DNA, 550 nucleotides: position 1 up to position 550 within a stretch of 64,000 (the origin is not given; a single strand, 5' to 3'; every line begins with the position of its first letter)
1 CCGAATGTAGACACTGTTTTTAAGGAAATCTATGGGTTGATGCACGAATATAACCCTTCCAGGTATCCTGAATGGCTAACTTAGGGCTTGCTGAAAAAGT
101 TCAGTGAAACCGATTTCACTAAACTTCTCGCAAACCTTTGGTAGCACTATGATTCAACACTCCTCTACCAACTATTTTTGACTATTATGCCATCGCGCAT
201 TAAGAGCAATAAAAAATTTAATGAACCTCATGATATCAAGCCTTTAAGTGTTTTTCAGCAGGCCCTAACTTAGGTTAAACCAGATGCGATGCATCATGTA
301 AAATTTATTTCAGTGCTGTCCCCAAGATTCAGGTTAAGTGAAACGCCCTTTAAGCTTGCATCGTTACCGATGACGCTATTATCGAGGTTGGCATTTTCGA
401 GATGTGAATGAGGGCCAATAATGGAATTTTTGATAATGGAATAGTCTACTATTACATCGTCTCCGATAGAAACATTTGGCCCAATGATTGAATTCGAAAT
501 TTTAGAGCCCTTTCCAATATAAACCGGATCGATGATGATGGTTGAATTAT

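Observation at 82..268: Two copies of an intergenic element with a 15-bp terminal inverted repeat that starts exactly at a TAG stop codon (copy 1)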

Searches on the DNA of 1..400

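Call 20: search_rna_families(source=window, start=1, end=400, threshold=evalue, max_evalue=10)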
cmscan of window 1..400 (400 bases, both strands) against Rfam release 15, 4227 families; matches with E-value up to 10: 3.
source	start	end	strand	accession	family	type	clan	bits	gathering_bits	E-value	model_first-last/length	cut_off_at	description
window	156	237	-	RF01284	snoR8a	Gene; snRNA; snoRNA; CD-box;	-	18.7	37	1.7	1-92/92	no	Small nucleolar RNA snoR8a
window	222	257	+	RF01102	PK1-TEV_CVMV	Cis-reg; leader;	-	17.4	40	3.9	1-37/37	no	5'-leader pseudoknot of TEV/CVMV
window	225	260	+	RF00291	snoR639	Gene; snRNA; snoRNA; HACA-box;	-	12.6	42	3.3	1-140/140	no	Small nucleolar RNA snoR639/H1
